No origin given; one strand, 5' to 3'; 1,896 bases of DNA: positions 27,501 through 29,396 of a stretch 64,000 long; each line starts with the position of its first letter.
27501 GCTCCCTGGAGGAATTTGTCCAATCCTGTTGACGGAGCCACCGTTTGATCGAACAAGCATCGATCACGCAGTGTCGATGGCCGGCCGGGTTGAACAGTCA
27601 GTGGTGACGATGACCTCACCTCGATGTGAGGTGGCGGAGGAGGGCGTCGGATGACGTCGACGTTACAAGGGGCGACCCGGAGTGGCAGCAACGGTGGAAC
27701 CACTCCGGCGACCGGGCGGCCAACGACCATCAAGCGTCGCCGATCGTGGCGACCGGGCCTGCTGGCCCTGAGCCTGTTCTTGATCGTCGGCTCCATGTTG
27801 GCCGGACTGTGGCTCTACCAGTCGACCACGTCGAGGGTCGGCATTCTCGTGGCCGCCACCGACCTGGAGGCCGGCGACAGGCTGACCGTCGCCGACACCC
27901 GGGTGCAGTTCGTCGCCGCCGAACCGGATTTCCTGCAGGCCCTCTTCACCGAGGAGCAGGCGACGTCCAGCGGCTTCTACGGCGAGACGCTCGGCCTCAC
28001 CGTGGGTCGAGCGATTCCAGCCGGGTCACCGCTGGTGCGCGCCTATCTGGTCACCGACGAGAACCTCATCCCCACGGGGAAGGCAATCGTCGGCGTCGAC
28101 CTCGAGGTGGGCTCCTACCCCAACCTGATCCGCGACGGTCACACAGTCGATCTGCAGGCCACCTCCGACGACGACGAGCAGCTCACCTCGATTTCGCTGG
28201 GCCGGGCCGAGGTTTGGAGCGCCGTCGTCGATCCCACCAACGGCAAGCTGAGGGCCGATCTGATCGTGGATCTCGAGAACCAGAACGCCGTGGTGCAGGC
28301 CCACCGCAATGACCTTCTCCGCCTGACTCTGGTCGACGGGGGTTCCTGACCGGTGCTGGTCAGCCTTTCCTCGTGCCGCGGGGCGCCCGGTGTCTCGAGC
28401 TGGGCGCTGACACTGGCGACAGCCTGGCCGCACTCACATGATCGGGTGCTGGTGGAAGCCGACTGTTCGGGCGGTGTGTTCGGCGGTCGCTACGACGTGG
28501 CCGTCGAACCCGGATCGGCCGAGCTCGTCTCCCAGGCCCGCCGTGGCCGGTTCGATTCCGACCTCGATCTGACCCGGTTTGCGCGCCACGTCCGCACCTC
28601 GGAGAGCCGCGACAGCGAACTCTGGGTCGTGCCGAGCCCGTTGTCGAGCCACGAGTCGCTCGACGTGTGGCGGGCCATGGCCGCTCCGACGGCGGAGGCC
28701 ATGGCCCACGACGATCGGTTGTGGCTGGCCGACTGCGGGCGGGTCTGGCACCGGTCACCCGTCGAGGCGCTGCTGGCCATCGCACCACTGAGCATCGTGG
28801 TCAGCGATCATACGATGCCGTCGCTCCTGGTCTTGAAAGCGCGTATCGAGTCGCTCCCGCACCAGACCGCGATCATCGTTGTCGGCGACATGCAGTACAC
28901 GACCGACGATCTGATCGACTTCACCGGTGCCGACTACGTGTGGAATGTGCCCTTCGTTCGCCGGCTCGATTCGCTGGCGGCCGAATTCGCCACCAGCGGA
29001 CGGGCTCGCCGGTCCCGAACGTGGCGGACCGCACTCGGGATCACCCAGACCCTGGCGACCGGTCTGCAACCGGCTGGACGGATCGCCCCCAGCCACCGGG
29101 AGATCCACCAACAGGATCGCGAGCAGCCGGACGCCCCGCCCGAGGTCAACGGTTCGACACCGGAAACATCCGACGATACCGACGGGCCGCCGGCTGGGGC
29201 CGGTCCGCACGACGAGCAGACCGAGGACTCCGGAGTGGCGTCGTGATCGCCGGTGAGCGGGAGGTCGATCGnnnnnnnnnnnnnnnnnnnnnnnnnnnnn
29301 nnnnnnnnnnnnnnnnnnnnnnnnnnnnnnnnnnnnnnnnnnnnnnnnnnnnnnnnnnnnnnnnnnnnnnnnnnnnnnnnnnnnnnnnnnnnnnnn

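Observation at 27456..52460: Four copies of a perfect 12-bp palindrome at fixed spacing from a -10 box link the Tad pilus, WXG100 gene and both toxin modules into one candidate regulon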

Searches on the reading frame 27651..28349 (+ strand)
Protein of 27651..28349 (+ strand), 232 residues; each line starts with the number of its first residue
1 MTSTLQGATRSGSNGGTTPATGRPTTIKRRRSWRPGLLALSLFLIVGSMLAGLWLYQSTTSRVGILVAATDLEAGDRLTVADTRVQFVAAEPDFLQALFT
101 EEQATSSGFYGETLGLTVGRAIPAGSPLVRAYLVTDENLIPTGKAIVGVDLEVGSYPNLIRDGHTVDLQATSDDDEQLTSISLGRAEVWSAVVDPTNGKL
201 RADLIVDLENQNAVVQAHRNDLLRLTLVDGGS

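Call 10: search_protein_families(library=pfam, proteins=[window:27651-28349:+], max_evalue=0.01)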
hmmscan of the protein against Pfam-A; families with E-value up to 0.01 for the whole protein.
window:27651-28349:+ (232 aa): 1 family
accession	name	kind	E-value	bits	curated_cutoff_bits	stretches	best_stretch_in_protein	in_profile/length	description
PF08666.17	SAF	-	3.9e-07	30.9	21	1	65-131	3-60/63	SAF domain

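Call 79: find_homologous_proteins(query=window:27651-28349:+, max_evalue=1e-20)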
Query window:27651-28349:+ (232 aa): 12 proteins with E <= 1e-20 among 2352 candidates.
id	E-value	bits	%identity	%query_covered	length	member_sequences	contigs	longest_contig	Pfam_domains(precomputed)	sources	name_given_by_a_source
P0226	1.3e-143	494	100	100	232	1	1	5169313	PF08666.18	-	-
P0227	5.5e-124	430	87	100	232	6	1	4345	-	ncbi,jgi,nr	ncbi:MAG: hypothetical protein OEW83_12665 [Acidimicrobiia bacterium]|nr:hypothetical protein [Acidi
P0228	9.7e-119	413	82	100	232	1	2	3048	-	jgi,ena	-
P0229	1.9e-117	409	83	100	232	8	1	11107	-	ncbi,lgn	-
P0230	4.1e-114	398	82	100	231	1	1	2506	-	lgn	-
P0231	6.4e-107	374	76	100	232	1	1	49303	-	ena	-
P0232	1.3e-105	370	75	100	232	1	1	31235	-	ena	-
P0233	4.5e-101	355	73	100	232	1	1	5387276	-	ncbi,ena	-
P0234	2.3e-98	347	71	100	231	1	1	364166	-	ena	-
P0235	3.4e-95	336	71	98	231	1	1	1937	-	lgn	-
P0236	1.2e-94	334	70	98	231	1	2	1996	-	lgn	-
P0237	1.3e-57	213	58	79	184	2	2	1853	-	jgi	jgi:hypothetical protein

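Call 80: find_encoding_contigs(protein=P0233, flank=3000, max_places=1)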
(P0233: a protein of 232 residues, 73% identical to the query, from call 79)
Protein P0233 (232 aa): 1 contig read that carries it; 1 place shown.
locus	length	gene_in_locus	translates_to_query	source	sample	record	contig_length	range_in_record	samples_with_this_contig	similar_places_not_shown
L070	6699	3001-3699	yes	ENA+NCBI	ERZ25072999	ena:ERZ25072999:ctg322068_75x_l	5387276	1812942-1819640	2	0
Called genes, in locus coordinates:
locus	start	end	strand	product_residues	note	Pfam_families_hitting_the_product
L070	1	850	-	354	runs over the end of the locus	PF00941:FAD_binding_5, PF03450:CO_deh_flav_C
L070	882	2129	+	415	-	PF00266:Aminotran_5, PF01053:Cys_Met_Meta_PP (weak)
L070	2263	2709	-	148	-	PF01161:PBP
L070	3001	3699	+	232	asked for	-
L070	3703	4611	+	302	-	-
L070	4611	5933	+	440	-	PF00437:T2SSE, PF06414:Zeta_toxin (weak)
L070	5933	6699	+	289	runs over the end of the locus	-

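Call 81: find_encoding_contigs(protein=P0234, flank=3000, max_places=1)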
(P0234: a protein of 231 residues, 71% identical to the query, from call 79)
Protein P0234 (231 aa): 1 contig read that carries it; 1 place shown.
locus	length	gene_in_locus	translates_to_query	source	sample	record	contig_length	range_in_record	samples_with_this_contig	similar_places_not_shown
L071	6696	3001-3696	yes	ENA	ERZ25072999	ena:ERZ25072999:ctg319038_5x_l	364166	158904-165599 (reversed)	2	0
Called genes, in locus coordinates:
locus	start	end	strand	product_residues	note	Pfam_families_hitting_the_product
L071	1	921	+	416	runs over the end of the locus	PF00266:Aminotran_5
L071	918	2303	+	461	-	PF01546:Peptidase_M20, PF07687:M20_dimer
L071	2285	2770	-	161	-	PF01161:PBP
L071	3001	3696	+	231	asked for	-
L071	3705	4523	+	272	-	-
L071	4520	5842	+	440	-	PF00437:T2SSE, PF06414:Zeta_toxin (weak)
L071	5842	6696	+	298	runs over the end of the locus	-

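Call 82: find_encoding_contigs(protein=P0231, flank=3000, max_places=1)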
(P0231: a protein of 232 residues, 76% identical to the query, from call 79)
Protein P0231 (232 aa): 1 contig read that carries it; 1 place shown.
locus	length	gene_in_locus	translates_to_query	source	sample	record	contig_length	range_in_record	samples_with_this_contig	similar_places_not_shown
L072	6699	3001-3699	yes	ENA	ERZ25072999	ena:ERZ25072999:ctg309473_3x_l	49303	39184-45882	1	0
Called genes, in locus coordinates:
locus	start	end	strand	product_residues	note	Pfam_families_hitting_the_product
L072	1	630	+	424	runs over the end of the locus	PF00266:Aminotran_5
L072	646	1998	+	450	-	PF01546:Peptidase_M20, PF07687:M20_dimer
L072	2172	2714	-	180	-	PF01161:PBP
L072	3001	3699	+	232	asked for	-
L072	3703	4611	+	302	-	-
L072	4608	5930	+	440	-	PF00437:T2SSE, PF06414:Zeta_toxin (weak)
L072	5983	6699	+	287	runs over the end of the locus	-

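Call 83: find_encoding_contigs(protein=P0232, flank=3000, max_places=1)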
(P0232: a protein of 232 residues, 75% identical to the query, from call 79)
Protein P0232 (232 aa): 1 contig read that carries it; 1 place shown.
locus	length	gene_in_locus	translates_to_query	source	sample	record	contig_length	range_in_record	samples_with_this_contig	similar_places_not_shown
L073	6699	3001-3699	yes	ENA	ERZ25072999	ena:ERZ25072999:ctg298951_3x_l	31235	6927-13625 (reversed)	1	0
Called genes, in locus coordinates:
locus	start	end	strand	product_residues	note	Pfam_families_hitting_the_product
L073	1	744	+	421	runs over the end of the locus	PF00266:Aminotran_5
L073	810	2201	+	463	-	PF01546:Peptidase_M20, PF07687:M20_dimer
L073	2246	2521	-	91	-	PF01161:PBP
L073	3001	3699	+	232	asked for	-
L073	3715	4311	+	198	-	-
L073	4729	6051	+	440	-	PF00437:T2SSE, PF06414:Zeta_toxin (weak)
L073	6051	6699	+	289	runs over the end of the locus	-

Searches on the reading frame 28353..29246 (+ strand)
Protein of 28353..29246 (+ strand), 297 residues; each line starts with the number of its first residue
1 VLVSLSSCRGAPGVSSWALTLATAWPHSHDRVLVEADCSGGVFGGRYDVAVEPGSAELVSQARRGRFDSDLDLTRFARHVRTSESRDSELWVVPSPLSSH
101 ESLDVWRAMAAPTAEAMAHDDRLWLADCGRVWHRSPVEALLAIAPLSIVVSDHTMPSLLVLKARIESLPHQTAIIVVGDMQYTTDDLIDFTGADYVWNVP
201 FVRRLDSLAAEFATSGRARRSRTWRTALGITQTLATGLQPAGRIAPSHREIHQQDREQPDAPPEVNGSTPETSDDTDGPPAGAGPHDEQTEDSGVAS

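Call 10: search_protein_families(library=pfam, proteins=[window:28353-29246:+], max_evalue=0.01)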
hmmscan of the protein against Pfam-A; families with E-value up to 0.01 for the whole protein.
window:28353-29246:+ (297 aa): 0 families

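Call 29: search_protein_families(library=ncbifam, proteins=[window:28353-29246:+], max_evalue=0.1)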
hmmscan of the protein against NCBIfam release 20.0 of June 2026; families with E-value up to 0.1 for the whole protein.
window:28353-29246:+ (297 aa): 0 families
